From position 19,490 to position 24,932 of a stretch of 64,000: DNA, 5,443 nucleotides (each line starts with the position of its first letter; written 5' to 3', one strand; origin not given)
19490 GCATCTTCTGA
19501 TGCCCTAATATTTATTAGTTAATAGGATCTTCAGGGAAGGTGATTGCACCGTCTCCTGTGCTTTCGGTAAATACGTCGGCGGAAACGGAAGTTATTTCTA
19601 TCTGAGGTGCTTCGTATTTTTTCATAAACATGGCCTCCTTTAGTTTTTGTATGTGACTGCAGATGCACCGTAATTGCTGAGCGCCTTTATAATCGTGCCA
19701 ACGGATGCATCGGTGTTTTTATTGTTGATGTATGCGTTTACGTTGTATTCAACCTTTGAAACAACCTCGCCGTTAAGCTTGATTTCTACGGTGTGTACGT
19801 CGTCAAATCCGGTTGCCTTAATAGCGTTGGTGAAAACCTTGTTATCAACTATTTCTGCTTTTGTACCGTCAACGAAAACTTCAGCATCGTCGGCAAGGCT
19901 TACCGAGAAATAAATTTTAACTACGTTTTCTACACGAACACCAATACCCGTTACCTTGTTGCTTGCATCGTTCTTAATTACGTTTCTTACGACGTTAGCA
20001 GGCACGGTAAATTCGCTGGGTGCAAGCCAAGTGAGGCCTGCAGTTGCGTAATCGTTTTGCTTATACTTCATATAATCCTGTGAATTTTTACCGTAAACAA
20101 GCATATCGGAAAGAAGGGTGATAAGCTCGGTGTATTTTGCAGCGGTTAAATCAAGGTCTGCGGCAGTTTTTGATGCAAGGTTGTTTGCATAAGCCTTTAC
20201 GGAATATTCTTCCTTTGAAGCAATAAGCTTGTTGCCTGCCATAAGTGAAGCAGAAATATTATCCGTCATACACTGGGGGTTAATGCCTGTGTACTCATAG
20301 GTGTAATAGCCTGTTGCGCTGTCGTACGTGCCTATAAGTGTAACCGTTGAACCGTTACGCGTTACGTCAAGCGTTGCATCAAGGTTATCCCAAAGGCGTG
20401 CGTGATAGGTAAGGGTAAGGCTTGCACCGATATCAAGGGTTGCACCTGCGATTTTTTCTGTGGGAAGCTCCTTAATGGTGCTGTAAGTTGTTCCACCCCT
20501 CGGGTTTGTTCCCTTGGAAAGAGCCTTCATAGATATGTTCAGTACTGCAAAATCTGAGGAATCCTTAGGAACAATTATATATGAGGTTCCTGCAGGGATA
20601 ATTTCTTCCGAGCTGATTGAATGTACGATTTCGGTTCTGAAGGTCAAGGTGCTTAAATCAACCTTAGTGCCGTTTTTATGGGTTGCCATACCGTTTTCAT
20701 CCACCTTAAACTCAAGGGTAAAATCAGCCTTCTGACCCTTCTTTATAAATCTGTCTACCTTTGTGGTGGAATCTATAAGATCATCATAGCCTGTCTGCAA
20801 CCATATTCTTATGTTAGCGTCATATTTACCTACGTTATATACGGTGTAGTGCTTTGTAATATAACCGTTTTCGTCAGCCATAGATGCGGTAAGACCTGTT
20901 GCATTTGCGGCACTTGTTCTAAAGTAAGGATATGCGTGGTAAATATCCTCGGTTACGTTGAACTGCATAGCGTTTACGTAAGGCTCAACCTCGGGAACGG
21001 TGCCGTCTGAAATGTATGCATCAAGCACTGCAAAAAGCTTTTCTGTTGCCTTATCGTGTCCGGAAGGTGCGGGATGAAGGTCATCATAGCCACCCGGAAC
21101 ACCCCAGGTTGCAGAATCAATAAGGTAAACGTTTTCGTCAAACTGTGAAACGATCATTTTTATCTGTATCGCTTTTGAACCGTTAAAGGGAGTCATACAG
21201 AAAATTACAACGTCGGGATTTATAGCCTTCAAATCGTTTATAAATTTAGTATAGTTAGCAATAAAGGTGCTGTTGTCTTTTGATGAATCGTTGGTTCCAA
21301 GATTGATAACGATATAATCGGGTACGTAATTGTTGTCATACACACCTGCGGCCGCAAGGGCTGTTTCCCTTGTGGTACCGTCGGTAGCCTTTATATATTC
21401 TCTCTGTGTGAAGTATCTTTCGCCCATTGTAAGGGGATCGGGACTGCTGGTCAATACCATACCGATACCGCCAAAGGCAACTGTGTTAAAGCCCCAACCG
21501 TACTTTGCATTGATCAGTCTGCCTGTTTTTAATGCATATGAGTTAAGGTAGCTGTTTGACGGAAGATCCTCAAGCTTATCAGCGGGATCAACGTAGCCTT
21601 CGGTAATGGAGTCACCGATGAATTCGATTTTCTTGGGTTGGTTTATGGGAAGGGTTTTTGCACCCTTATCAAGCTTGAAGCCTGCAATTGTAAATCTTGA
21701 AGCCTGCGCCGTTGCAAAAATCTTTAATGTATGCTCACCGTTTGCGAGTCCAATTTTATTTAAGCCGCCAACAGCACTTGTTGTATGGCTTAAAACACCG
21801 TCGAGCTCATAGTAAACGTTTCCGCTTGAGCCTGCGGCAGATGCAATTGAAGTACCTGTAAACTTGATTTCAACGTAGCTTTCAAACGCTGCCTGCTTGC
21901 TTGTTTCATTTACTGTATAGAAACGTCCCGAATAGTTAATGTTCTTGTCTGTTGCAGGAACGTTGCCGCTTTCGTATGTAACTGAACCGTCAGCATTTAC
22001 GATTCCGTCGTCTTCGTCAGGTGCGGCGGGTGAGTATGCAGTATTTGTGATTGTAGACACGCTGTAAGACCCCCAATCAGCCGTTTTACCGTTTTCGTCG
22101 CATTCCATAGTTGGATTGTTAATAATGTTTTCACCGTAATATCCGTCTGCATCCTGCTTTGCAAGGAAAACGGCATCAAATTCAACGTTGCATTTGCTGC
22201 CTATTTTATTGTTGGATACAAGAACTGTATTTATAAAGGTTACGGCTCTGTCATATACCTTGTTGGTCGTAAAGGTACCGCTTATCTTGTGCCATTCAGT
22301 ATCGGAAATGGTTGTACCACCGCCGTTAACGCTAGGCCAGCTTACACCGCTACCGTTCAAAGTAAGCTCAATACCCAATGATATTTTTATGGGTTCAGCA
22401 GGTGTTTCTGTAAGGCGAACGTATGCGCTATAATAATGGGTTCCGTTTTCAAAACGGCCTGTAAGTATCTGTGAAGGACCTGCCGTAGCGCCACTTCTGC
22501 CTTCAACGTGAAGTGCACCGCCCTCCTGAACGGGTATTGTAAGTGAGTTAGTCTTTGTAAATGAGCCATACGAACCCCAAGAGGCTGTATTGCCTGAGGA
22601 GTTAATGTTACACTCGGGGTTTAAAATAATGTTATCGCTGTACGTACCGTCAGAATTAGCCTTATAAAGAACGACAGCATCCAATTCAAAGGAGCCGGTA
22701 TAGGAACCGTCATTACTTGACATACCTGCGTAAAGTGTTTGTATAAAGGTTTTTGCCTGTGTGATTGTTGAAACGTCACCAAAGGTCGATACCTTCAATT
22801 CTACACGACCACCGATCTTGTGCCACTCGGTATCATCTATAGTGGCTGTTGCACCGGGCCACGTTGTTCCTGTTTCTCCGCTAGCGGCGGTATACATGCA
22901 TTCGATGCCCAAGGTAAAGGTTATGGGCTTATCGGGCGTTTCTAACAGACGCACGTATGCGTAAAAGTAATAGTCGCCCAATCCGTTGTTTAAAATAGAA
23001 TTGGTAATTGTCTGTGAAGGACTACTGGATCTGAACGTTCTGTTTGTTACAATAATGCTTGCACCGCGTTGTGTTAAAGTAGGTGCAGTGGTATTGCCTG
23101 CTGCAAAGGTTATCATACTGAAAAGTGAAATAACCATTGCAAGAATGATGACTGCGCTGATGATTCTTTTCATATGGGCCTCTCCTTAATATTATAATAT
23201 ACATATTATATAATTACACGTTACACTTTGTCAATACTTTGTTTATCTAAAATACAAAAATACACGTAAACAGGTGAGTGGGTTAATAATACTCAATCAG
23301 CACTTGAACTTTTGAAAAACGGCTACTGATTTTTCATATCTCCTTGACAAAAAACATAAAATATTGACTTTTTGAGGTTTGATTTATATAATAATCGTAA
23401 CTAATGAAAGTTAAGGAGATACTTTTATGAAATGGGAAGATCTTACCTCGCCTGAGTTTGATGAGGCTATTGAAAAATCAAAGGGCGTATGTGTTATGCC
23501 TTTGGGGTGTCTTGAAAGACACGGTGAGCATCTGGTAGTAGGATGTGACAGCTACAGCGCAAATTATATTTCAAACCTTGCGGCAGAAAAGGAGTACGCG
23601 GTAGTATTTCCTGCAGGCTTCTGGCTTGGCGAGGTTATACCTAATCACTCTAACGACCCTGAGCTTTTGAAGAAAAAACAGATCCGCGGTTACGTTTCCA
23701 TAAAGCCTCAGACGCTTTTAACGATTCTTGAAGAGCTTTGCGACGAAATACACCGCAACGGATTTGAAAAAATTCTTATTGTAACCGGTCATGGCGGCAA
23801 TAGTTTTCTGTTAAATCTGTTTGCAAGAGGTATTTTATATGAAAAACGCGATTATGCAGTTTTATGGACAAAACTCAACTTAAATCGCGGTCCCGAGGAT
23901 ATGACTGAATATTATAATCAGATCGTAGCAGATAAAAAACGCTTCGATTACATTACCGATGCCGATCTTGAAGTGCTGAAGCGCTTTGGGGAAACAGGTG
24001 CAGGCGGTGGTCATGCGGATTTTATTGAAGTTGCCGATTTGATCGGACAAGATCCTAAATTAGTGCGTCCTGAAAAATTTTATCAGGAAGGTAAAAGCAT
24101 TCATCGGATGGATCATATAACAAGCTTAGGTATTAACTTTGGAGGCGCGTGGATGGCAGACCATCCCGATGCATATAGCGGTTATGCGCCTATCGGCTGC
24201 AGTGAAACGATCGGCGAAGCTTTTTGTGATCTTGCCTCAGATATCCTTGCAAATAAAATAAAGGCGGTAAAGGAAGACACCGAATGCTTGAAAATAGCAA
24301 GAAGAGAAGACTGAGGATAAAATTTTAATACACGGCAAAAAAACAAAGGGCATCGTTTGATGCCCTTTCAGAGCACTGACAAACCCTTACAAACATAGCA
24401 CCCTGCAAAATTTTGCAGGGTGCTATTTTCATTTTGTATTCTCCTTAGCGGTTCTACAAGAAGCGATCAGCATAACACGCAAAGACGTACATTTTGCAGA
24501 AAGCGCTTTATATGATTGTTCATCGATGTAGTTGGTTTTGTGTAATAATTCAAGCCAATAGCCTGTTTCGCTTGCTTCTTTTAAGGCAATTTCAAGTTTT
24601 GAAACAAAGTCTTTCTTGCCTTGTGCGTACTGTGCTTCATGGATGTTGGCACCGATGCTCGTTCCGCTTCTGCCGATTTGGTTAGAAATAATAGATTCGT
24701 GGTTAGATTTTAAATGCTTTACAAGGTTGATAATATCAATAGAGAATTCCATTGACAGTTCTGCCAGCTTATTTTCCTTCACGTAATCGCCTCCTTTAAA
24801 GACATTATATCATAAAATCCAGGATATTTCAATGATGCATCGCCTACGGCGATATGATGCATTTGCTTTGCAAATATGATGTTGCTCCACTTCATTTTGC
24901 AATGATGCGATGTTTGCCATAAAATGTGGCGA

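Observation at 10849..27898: All three premature stops in otherwise intact genes are amber (TAG): recent nonsense pseudogenes or amber read-through/suppression?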

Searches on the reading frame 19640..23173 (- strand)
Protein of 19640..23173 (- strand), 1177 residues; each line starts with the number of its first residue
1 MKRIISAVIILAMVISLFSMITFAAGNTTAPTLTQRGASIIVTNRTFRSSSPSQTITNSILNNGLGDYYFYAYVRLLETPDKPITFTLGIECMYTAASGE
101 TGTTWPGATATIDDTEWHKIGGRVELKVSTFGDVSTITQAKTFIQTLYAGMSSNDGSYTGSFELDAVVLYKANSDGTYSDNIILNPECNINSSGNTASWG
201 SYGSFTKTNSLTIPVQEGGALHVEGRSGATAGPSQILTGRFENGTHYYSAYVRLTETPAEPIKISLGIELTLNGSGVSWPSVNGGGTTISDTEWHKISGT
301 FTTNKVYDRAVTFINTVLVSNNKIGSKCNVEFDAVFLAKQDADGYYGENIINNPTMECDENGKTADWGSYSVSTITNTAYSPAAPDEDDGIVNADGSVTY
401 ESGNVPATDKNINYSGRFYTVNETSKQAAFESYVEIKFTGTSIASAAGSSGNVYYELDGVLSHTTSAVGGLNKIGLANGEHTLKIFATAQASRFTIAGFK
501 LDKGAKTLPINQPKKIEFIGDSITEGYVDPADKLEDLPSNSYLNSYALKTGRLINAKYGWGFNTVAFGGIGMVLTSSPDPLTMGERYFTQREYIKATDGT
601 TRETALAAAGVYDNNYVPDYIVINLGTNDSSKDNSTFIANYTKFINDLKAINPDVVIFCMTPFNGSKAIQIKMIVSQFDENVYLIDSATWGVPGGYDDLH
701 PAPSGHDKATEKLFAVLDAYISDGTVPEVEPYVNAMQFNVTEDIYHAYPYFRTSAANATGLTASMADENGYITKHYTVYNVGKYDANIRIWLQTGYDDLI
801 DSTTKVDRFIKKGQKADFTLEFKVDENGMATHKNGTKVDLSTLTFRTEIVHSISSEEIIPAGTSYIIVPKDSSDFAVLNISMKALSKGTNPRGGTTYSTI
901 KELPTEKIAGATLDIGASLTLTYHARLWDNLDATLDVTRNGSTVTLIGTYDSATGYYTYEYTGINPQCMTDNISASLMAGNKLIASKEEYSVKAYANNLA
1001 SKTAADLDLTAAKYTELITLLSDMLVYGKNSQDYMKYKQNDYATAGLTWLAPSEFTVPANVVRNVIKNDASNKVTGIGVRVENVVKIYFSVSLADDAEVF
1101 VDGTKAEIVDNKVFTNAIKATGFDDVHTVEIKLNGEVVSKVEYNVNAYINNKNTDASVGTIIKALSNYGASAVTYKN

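Call 10: search_protein_families(library=pfam, proteins=[window:19640-23173:-])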
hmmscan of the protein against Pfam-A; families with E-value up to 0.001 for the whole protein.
window:19640-23173:- (1177 aa): 4 families
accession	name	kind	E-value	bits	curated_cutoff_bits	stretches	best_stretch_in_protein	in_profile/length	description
PF02018.23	CBM_4_9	-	2.1e-12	48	25.9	1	193-313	11-128/136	Carbohydrate binding domain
PF13472.12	Lipase_GDSL_2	-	6.9e-11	43.4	32.9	1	518-706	1-176/178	GDSL-like Lipase/Acylhydrolase family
PF17996.7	CE2_N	-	7.9e-06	26.3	27.9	1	414-509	1-106/108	Carbohydrate esterase 2 N-terminal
PF00657.28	Lipase_GDSL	-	0.00013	22.6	23.6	0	516-654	1-116/208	GDSL-like Lipase/Acylhydrolase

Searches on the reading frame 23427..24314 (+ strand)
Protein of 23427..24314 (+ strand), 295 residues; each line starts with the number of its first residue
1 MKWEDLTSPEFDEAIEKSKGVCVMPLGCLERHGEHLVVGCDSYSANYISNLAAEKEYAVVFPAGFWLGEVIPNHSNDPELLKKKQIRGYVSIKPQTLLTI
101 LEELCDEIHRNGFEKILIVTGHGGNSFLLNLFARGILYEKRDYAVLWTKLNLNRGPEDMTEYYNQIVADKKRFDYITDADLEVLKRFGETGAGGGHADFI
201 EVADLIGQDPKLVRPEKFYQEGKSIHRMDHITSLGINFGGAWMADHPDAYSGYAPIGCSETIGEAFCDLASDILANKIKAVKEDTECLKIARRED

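Call 10: search_protein_families(library=pfam, proteins=[window:23427-24314:+])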
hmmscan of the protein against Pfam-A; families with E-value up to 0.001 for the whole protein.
window:23427-24314:+ (295 aa): 1 family
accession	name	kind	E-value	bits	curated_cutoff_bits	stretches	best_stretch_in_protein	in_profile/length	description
PF02633.19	Creatininase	-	2.3e-33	116.1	31.3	1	4-276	1-236/238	Creatinine amidohydrolase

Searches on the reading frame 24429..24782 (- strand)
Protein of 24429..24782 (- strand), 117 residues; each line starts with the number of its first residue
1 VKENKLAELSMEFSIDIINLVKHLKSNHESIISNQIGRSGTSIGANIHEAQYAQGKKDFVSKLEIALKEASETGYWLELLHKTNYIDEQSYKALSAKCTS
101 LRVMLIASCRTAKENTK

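Call 9: search_protein_families(library=pfam, proteins=[window:24429-24782:-])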
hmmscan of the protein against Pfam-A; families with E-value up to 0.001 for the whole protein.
window:24429-24782:- (117 aa): 1 family
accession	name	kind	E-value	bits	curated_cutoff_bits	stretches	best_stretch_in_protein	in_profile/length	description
PF05635.17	23S_rRNA_IVP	-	2e-28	99.1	33.8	1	3-106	2-105/106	23S rRNA-intervening sequence protein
